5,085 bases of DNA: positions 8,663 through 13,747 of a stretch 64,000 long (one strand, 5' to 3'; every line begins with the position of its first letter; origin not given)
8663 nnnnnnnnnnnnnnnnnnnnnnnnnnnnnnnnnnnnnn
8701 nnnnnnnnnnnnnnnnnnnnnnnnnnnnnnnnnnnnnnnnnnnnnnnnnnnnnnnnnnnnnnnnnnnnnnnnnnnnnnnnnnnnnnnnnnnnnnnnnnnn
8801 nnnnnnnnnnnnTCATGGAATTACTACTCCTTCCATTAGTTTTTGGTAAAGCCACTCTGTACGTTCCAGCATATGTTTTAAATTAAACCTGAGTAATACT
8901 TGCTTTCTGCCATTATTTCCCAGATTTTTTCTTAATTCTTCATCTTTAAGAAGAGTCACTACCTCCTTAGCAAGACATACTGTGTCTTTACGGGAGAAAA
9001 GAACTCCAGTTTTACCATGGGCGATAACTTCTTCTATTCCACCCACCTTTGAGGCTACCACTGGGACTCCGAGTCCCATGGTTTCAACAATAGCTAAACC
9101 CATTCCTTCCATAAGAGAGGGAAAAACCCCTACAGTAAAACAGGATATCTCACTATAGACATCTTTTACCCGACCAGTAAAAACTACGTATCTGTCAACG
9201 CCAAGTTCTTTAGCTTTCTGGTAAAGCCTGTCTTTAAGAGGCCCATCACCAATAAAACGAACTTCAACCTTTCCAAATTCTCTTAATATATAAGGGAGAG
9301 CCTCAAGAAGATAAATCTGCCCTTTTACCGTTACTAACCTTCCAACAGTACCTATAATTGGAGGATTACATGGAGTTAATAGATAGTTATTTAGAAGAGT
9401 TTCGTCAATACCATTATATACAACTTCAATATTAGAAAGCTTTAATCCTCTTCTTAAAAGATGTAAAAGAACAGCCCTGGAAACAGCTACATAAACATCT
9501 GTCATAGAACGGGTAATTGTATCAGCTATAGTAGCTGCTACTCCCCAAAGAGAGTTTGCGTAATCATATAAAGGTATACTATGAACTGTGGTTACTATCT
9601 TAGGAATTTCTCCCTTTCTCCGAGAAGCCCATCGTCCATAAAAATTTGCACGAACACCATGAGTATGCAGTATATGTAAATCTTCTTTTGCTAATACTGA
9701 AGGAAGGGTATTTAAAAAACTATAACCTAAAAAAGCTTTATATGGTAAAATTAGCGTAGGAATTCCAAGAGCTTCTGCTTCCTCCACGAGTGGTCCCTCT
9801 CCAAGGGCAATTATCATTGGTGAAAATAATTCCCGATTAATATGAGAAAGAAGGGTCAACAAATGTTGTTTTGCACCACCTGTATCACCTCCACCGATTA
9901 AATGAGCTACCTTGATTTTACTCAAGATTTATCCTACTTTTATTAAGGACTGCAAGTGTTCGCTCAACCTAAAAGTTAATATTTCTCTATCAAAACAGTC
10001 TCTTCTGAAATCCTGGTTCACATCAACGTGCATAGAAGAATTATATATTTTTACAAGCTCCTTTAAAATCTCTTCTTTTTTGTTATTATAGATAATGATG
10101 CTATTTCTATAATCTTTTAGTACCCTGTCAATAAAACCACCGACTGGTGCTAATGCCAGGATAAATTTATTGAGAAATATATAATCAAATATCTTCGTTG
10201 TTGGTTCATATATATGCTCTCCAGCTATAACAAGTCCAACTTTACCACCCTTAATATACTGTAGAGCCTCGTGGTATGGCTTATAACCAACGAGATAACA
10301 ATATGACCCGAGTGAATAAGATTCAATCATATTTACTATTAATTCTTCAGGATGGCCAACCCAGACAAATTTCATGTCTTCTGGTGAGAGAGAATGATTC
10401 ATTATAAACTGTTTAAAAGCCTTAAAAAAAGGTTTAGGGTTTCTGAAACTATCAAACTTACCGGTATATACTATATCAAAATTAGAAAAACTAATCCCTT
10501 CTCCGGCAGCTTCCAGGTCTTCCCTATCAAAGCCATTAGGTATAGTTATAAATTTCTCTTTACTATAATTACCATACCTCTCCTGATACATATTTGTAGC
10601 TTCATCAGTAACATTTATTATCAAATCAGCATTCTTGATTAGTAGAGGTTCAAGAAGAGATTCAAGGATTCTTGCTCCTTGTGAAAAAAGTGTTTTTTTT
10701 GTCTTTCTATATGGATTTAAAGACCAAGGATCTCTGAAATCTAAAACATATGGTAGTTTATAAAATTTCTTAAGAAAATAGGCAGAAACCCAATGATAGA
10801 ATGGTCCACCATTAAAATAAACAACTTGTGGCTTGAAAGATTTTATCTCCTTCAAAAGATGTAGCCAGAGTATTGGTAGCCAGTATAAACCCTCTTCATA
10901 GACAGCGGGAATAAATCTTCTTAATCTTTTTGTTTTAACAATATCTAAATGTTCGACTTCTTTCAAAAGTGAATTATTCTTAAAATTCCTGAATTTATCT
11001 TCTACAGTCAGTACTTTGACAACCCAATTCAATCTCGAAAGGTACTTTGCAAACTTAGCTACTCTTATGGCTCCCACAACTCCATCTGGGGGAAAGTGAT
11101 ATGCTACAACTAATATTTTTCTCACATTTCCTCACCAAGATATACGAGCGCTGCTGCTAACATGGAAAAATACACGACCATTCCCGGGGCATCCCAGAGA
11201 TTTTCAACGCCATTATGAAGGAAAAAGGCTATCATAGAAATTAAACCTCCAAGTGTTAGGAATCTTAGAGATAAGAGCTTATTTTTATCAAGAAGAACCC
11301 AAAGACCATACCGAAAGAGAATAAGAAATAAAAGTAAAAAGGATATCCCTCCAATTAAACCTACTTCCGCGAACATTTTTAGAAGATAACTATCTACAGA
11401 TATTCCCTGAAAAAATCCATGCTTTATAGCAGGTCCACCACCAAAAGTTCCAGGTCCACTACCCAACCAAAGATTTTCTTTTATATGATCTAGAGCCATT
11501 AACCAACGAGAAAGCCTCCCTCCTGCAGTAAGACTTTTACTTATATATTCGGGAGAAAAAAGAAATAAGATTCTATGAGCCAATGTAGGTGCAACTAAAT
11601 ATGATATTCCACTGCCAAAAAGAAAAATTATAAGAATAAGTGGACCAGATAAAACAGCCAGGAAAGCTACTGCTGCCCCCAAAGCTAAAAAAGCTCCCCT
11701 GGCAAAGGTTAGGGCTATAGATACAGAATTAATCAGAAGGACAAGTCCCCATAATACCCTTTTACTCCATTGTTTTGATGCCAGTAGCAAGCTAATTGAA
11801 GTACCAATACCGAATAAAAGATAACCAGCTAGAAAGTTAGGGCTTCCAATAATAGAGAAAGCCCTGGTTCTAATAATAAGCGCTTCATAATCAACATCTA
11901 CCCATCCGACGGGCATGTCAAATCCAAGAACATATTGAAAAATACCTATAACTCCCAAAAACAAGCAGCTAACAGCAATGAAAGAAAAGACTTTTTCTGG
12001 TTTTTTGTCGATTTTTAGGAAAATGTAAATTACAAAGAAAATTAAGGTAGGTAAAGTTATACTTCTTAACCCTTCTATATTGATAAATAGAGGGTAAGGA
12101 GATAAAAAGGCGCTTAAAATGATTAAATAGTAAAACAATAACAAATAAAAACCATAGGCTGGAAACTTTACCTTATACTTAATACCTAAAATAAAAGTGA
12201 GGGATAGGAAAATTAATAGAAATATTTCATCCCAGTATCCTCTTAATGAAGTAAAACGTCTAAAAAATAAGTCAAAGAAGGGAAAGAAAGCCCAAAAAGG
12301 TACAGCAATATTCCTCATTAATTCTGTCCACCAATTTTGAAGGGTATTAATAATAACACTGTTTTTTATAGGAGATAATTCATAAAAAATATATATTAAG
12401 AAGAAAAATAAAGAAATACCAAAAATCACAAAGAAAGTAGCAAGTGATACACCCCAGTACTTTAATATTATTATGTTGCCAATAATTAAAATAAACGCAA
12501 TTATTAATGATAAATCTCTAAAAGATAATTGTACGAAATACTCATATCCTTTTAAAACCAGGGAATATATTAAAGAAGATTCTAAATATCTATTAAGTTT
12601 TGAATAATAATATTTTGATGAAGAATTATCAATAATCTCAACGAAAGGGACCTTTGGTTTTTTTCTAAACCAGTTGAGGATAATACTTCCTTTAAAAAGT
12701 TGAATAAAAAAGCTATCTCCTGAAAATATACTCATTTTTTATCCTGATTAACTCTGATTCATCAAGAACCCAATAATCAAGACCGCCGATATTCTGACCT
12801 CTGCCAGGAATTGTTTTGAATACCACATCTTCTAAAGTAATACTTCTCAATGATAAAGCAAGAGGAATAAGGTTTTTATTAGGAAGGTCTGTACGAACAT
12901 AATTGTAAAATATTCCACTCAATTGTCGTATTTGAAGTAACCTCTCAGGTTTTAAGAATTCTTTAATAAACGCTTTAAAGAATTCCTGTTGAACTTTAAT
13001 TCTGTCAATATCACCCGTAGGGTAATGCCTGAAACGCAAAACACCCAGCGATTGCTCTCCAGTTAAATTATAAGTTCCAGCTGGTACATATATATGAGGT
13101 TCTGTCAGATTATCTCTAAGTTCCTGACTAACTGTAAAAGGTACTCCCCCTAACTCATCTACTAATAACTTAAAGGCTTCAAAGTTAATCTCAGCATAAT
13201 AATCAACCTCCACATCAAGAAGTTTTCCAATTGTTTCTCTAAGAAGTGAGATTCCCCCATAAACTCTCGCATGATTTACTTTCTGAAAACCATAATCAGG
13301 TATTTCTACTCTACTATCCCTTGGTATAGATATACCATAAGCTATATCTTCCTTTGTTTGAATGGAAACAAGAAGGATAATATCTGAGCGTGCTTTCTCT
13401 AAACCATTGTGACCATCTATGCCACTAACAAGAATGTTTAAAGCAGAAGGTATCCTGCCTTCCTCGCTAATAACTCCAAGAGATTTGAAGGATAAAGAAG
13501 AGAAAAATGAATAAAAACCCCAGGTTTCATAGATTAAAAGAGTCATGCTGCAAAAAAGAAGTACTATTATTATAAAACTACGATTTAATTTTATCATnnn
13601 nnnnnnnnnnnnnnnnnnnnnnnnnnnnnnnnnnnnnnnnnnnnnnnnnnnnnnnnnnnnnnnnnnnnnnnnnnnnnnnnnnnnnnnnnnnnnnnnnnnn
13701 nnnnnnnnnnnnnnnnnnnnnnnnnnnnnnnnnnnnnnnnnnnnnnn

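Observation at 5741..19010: Complete single-operon pathway for a pyruvylated, ManNAc-containing secondary cell wall polymer (the SLH-domain anchoring ligand)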

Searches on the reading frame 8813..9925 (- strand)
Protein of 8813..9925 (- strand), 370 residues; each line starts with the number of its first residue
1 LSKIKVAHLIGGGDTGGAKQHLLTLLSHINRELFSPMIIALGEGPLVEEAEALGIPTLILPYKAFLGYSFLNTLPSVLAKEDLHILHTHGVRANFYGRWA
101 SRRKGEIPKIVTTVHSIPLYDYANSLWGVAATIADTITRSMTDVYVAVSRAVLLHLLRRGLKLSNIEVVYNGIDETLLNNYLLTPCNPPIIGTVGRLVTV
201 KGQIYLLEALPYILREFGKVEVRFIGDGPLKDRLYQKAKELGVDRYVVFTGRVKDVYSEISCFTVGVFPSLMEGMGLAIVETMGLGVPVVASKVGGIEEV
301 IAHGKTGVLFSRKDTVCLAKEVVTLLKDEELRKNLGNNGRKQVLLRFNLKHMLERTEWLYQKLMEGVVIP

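Call 3: search_protein_families(library=pfam, proteins=[window:8813-9925:-])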
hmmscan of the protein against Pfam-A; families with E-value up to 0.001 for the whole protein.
window:8813-9925:- (370 aa): 6 families
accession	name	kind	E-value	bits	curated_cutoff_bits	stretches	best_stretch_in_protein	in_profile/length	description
PF00534.26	Glycos_transf_1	-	1.8e-36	125.7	26.4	1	187-342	14-172/172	Glycosyl transferases group 1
PF13692.12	Glyco_trans_1_4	-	1.3e-35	123.2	27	1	189-328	2-142/142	Glycosyl transferases group 1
PF13439.12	Glyco_transf_4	-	2.2e-20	73.8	28.5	1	16-175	2-168/170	Glycosyltransferase Family 4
PF13579.12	Glyco_trans_4_4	-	1.1e-10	42.5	29.7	1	16-172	1-158/158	Glycosyl transferase 4-like domain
PF13524.12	Glyco_trans_1_2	-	3.4e-06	27.5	25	1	279-355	67-141/144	Glycosyl transferase-like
PF20706.3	GT4-conflict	-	3.1e-05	23.6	26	1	249-304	268-323/385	Family 4 Glycosyltransferase in conflict systems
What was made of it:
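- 8813..9925 (-): GT4 retaining-type glycosyltransferase 'GT4a'. Glycos_transf_1 at 125.7 bits plus Glyco_transf_4 at 73.8 bits (call 3).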

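Call 6: search_protein_families(library=ncbifam, proteins=[window:8813-9925:-])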
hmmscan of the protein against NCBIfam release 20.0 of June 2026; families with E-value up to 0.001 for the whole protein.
window:8813-9925:- (370 aa): 38 families (the best 25 are shown)
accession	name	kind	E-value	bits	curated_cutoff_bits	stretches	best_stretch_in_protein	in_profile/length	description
TIGR03088.1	stp2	hypoth_equivalog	2.2e-39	135.6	409.05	1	5-363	3-373/374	TIGR03088 family PEP-CTERM/XrtA system glycosyltransferase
TIGR03999.1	thiol_BshA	equivalog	6.9e-33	114.1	273.7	1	73-364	75-374/375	N-acetyl-alpha-D-glucosaminyl L-malate synthase BshA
TIGR02149.1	glgA_Coryne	subfamily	2e-26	93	302.4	1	78-363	79-390/391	glycogen synthase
NF041876.1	EPS_EpsE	equivalog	1.2e-25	90.6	400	1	188-350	214-383/389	exopolysaccharide biosynthesis GT4 family glycosyltransferase EpsE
TIGR04063.1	stp3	hypoth_equivalog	4.8e-24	85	442.05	1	155-364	171-396/397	TIGR04063 family PEP-CTERM/XrtA system glycosyltransferase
TIGR04157.1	glyco_rSAM_CFB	subfamily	1.9e-21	76.5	400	1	169-359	209-405/406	TIGR04157 family glycosyltransferase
NF047684.1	TeichurnBiosyTuaC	equivalog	1e-19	70.8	550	1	175-364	206-390/391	teichuronic acid biosynthesis protein TuaC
NF038229.1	Glyco4_Geo_Pelo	equivalog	5.4e-17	61.8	400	1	199-364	172-337/338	GPMC system family 4 glycosyltransferase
TIGR03449.1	mycothiol_MshA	equivalog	1e-16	60.9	462.5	1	185-363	217-403/406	D-inositol-3-phosphate glycosyltransferase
NF050056.1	ProtGlycPglH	equivalog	1.4e-16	60.6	600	1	193-355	184-345/354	GalNAc-alpha-(1->4)-GalNAc-alpha-(1->3)-diNAcBac-PP-undecaprenol alpha-1,4-N-acetyl-D-galactosaminyltransferase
NF038298.1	EPS_HpsO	equivalog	2e-16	59.8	575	1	187-363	200-387/388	hormogonium polysaccharide biosynthesis glycosyltransferase HpsO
NF041010.1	glycosy_Agl16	equivalog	2.8e-16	59.4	575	1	106-363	104-351/352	glycosylation protein Agl16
NF007396.0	PRK09922.1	equivalog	3.8e-16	58.9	385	1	140-329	134-327/361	lipopolysaccharide 1,6-galactosyltransferase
NF047880.1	glyco_SdgA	exception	7.2e-16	57.8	800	1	106-342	238-470/488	serine-aspartate repeat adhesin O-glycosyltransferase SdgA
NF041879.1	EPS_EpsH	equivalog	5.5e-14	51.7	800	1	191-364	240-417/431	exopolysaccharide biosynthesis glycosyltransferase EpsH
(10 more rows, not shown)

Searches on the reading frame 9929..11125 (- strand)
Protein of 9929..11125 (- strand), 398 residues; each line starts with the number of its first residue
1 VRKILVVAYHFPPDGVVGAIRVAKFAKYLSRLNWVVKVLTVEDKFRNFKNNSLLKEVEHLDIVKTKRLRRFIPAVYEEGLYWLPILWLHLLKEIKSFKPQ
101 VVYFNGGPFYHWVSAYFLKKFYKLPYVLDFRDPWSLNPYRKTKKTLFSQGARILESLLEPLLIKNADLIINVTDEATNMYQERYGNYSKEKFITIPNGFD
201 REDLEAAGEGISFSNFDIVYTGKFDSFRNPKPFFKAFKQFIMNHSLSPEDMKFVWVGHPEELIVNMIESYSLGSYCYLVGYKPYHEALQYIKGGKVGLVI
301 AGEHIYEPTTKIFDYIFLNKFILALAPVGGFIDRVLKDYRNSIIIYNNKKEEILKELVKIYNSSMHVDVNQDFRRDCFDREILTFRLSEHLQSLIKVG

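Call 3: search_protein_families(library=pfam, proteins=[window:9929-11125:-])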
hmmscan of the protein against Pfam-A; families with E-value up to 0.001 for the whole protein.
window:9929-11125:- (398 aa): 1 family
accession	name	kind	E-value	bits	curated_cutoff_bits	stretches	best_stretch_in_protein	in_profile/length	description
PF13439.12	Glyco_transf_4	-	7.5e-13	49.3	28.5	1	21-202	7-169/170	Glycosyltransferase Family 4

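Call 6: search_protein_families(library=ncbifam, proteins=[window:9929-11125:-])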
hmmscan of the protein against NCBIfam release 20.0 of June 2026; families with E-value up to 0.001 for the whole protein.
window:9929-11125:- (398 aa): 1 family
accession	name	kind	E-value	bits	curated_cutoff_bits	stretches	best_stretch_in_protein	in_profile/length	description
TIGR02149.1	glgA_Coryne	subfamily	8.9e-06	25.1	302.4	1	6-209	5-188/391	glycogen synthase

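Call 80: search_protein_families(library=pfam, proteins=[window:9929-11125:-], max_evalue=1)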
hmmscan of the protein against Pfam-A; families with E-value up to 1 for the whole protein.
window:9929-11125:- (398 aa): 2 families
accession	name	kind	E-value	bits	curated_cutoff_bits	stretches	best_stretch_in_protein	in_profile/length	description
PF13439.12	Glyco_transf_4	-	7.5e-13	49.3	28.5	1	21-202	7-169/170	Glycosyltransferase Family 4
PF07240.16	Turandot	-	0.63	10.5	27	1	348-387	5-44/80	Stress-inducible humoral factor Turandot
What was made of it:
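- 9929..11125 (-): GT4-like glycosyltransferase 'GT4b'. Only the N-terminal domain is recognised. Possibly the uronic-acid transferase. No C-terminal Pfam match even at E<=1 (calls 3, 80).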

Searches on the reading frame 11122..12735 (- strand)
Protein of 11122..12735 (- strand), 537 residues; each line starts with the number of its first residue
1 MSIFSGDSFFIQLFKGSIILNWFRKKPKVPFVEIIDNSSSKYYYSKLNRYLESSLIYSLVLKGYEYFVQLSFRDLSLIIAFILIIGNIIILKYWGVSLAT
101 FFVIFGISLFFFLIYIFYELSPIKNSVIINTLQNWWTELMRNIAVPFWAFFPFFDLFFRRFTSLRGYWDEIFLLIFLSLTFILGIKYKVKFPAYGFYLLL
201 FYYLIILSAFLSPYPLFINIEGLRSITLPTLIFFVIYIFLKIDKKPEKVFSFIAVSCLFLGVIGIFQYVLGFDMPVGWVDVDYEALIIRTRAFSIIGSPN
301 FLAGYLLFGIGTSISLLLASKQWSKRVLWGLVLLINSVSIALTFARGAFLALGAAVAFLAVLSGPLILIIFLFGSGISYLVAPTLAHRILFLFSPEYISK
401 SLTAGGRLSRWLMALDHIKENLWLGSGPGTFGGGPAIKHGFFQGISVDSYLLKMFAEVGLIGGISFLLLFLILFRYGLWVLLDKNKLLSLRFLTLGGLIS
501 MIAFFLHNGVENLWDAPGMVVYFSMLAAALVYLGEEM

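Call 3: search_protein_families(library=pfam, proteins=[window:11122-12735:-])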
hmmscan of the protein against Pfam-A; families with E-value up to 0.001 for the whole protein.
window:11122-12735:- (537 aa): 1 family
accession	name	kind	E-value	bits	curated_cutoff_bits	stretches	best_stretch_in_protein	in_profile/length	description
PF04932.20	Wzy_C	-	1.4e-08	35.1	31.7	1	332-467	2-149/149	O-Antigen ligase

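Call 6: search_protein_families(library=ncbifam, proteins=[window:11122-12735:-])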
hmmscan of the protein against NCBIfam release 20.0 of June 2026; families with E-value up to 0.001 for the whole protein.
window:11122-12735:- (537 aa): 1 family
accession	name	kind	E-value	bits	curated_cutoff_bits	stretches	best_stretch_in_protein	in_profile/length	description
TIGR00947.1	2A73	equivalog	1.2e-24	87.2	366.4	1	193-528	67-417/425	IctB family putative bicarbonate transporter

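Call 71: search_solved_structures(query=window:11122-12735:-, max_evalue=1)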
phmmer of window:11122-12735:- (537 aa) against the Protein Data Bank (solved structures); distinct sequences matched with E-value up to 1: 0.
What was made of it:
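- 11122..12735 (-): Wzy_C-family polytopic membrane protein, the predicted repeat-unit polymerase. No solved sequence relative (call 71).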

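Call 80: search_protein_families(library=pfam, proteins=[window:11122-12735:-], max_evalue=1)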
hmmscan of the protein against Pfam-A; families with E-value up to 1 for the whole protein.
window:11122-12735:- (537 aa): 2 families
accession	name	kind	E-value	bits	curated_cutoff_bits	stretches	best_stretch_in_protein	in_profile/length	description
PF04932.20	Wzy_C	-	1.4e-08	35.1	31.7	1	332-467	2-149/149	O-Antigen ligase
PF10890.13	Cyt_b-c1_8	-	0.2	12.5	24.3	1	116-143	11-38/72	Cytochrome b-c1 complex subunit 8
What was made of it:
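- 11122..12735 (-): PF04932 at 35.1 bits against 31.7 (calls 3, 80).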

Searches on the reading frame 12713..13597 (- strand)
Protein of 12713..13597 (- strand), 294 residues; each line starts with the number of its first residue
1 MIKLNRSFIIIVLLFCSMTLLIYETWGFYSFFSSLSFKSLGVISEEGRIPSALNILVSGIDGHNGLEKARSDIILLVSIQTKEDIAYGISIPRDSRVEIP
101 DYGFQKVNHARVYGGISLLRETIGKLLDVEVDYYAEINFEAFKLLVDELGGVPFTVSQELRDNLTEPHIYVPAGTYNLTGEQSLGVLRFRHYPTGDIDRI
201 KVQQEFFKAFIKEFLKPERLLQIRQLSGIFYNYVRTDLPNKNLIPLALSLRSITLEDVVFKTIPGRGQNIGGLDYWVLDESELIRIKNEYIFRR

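Call 3: search_protein_families(library=pfam, proteins=[window:12713-13597:-])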
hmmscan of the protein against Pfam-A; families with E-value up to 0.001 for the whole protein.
window:12713-13597:- (294 aa): 1 family
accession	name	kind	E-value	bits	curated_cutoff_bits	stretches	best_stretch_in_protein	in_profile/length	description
PF03816.19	LytR_cpsA_psr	-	1.8e-37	129.3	24.6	1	70-214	1-148/150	LytR_cpsA_psr family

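Call 6: search_protein_families(library=ncbifam, proteins=[window:12713-13597:-])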
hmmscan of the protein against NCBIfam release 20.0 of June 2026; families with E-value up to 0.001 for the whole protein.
window:12713-13597:- (294 aa): 4 families
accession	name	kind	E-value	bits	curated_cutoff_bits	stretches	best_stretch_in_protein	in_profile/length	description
TIGR00350.1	lytR_cpsA_psr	domain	9.6e-33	113.6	62.3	1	69-214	1-150/152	LCP family glycopolymer transferase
NF006897.1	PRK09379.1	equivalog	2.9e-32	112.1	441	1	53-289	60-292/298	polyisoprenyl-teichoic acid--peptidoglycan teichoic acid transferase TagU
NF051849.1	LCP_trans_Cps2A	equivalog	2.7e-26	92.8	650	1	51-267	220-439/477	LCP family glycopolymer transferase CpsA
NF047591.1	ligase_LytR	equivalog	1.3e-18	67.4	450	1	52-289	57-310/336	glycopolymer--peptidoglycan transferase LytR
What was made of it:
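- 12713..13597 (-): LCP (LytR-CpsA-Psr) glycopolymer-to-peptidoglycan transferase. PF03816 at 129.3 bits and TIGR00350 at 113.6 against 62.3 (calls 3, 6).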

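Call 72: search_solved_structures(query=window:12713-13597:-, max_evalue=0.001)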
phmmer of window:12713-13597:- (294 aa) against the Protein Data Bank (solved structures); distinct sequences matched with E-value up to 0.001: 18.
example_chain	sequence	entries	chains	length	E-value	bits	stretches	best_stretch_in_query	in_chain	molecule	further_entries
6uex_A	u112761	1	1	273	1.9e-31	112.7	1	39-265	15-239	Regulatory protein MsrR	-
3mej_A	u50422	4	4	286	3.7e-27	98.6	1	52-289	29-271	transcriptional regulator ywtF | Putative transcriptional regulator ywtF | Polyisoprenyl-teichoic acid--peptidoglycan teichoic acid transferase TagT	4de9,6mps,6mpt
6uf5_A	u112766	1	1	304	4.7e-27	98.3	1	52-289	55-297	Polyisoprenyl-teichoic acid--peptidoglycan teichoic acid transferase TagT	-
6uf6_A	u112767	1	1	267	4.9e-23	85.1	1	53-289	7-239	Polyisoprenyl-teichoic acid--peptidoglycan teichoic acid transferase TagU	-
3qfi_A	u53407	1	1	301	1.6e-22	83.3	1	53-286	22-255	Transcriptional regulator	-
2xxp_A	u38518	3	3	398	4.7e-20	75.3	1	52-247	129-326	CPS2A | CPS2A, Integral membrane regulatory protein Wzg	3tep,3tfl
4de8_A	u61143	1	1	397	3.2e-19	72.6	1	52-247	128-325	Cps2A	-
2xxq_A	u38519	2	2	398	3.2e-19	72.6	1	52-247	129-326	CPS2A | Cps2A, Integral membrane regulatory protein Wzg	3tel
3owq_A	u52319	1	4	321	2e-17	66.6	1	51-288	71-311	Lin1025 protein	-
3nro_A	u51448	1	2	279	2e-17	66.6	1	53-272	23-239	Lmo1026 protein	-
9cy9_A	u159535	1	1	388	2.9e-17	66.1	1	37-289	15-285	Biofilm regulatory protein A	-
3pe5_A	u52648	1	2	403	6.5e-17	65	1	49-210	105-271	Uncharacterized protein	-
3nxh_A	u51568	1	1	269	1.7e-16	63.6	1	54-237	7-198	transcriptional regulator yvhJ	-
6uf3_A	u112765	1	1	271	1.7e-16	63.6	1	54-237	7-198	Polyisoprenyl-teichoic acid--peptidoglycan teichoic acid transferase TagV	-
3okz_A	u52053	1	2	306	8.2e-16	61.4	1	53-289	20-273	Putative uncharacterized protein gbs0355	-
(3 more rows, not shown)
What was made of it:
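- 12713..13597 (-): Nearest solved proteins are MsrR, TagT and TagU (call 72).
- On LCP glycopolymer transferase: PF03816 at 129 bits; TIGR00350 at 113.6 against 62.3; solved relatives TagT, TagU and MsrR (calls 3, 6, 72).
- The LCP is closest to TagT and MsrR (call 72).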
